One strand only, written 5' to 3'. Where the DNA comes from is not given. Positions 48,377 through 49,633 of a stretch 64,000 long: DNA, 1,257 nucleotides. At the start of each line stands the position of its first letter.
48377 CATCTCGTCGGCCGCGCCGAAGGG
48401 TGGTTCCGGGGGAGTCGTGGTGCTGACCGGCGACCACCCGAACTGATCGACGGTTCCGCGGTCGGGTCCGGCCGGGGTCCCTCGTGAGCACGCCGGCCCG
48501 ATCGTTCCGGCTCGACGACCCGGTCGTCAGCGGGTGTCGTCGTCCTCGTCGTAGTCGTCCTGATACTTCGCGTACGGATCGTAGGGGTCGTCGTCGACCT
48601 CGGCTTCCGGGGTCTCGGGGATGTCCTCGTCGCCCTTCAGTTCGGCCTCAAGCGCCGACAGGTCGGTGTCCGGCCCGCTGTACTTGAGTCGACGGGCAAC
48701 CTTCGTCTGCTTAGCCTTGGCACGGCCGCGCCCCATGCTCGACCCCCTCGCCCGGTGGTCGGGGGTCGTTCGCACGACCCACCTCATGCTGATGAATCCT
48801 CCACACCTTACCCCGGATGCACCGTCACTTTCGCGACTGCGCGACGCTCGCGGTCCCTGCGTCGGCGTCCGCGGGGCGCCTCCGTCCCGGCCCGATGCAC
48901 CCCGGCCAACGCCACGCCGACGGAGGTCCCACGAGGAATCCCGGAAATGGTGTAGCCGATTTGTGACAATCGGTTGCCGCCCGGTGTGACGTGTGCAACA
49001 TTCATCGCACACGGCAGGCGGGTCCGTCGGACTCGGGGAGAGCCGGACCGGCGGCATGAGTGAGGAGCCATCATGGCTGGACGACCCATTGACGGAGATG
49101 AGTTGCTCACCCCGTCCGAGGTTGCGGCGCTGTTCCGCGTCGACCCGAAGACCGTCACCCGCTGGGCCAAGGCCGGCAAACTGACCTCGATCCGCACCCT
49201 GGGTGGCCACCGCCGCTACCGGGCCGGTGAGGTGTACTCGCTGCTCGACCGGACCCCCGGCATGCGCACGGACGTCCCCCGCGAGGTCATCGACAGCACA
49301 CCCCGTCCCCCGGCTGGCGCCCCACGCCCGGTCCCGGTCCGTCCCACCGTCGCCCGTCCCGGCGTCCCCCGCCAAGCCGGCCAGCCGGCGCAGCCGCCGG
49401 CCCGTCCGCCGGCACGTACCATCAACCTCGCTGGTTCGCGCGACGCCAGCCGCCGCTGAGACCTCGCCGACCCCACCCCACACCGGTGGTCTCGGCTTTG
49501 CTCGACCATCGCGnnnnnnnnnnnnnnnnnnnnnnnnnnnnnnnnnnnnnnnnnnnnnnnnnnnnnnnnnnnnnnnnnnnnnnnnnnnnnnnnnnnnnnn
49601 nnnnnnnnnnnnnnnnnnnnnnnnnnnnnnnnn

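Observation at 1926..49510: Two linked short repeat modules (A and B) populate intergenic DNA in at least ~25 full or partial copies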

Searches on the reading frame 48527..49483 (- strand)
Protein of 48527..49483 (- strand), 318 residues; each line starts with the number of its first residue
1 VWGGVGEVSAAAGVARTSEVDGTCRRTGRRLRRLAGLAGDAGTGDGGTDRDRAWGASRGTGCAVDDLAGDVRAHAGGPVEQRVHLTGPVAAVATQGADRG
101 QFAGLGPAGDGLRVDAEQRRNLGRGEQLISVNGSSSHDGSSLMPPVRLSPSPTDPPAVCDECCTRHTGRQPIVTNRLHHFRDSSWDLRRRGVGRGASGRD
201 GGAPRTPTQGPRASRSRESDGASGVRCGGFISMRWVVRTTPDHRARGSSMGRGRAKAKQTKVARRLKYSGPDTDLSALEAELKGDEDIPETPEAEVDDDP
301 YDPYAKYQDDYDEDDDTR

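Call 16: search_protein_families(library=pfam, proteins=[window:48527-49483:-])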
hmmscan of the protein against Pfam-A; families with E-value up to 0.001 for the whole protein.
window:48527-49483:- (318 aa): 1 family
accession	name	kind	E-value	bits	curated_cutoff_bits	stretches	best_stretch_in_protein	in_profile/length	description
PF11273.13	DUF3073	-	1.9e-20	73.8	25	1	251-310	1-62/63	Protein of unknown function (DUF3073)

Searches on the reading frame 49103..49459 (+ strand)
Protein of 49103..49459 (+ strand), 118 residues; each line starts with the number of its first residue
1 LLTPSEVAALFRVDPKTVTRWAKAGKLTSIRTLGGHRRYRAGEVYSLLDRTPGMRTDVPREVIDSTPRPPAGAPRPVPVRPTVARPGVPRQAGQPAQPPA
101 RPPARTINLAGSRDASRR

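Call 114: search_protein_families(library=pfam, proteins=[window:49103-49459:+], max_evalue=0.001)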
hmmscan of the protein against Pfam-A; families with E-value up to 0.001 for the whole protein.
window:49103-49459:+ (118 aa): 3 families
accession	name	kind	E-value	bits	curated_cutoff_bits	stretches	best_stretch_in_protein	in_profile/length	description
PF12728.13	HTH_17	-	2.3e-10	41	27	1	1-44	1-43/51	Helix-turn-helix domain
PF00376.29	MerR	-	5.2e-10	39.4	28.2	1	3-39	1-38/38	MerR family regulatory protein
PF13411.12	MerR_1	-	6.4e-05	23.4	21.6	1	3-45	2-44/69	MerR HTH family regulatory protein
